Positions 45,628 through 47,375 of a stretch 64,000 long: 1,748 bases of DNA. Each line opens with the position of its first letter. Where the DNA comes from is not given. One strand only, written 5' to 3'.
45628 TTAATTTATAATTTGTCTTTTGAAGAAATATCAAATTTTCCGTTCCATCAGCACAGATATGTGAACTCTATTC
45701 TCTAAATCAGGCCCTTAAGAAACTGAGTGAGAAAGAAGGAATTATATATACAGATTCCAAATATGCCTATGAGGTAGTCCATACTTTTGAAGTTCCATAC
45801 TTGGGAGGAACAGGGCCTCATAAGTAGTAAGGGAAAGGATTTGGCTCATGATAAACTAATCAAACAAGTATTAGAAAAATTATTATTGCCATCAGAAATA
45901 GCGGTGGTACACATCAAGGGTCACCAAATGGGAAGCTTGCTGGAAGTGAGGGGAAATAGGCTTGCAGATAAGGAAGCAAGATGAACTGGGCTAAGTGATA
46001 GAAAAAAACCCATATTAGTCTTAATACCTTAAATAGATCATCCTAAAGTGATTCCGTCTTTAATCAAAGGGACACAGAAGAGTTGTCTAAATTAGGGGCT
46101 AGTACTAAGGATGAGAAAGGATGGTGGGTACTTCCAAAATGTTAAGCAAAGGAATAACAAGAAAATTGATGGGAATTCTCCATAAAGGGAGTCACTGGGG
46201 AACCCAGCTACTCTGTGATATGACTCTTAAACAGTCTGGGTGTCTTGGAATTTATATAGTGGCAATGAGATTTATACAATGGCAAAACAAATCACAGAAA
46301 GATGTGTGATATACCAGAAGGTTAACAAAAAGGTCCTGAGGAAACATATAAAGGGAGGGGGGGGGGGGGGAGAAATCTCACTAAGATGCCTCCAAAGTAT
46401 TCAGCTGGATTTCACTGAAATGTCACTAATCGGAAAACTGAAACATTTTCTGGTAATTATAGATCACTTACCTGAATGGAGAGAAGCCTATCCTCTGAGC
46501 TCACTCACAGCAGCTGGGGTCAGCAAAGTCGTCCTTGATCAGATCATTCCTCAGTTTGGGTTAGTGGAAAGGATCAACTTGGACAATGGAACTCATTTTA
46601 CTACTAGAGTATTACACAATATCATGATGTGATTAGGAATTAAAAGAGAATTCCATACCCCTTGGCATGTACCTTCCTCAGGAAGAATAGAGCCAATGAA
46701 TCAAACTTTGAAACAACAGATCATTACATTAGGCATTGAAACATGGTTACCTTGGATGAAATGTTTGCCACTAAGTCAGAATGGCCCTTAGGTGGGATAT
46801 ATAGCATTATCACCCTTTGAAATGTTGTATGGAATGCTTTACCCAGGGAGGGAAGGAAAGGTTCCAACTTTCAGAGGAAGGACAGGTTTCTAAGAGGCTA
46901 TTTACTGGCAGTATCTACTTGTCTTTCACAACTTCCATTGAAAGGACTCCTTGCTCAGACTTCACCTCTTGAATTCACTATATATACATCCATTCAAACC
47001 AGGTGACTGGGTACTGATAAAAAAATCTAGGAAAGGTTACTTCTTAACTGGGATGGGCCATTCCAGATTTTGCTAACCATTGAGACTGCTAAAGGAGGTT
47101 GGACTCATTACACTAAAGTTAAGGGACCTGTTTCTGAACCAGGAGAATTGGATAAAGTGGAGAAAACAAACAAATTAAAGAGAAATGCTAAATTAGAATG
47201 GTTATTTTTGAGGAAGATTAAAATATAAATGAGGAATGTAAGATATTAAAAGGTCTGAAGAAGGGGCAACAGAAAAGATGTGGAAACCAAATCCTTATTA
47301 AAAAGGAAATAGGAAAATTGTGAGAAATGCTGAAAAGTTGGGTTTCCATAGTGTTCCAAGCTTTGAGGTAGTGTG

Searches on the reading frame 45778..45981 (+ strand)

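Call 72: search_protein_families(library=pfam, proteins=[window:45778-45981:+], max_evalue=0.01)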
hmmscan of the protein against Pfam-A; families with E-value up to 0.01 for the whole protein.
window:45778-45981:+ (68 aa): 1 family
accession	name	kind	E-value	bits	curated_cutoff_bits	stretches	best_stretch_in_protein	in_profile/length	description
PF00075.30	RNase_H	-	2.2e-05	25.1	25.8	1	5-68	78-137/141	RNase H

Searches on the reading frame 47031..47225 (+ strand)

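Call 72: search_protein_families(library=pfam, proteins=[window:47031-47225:+], max_evalue=0.01)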
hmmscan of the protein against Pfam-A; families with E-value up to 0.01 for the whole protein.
window:47031-47225:+ (65 aa): 1 family
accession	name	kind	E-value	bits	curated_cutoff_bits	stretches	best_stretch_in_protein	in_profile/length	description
PF21579.3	PabTrmU54_TRAM_dom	-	0.0031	17.9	27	1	26-62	16-53/56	tRNA (uracil(54)-C(5))-methyltransferase, TRAM domain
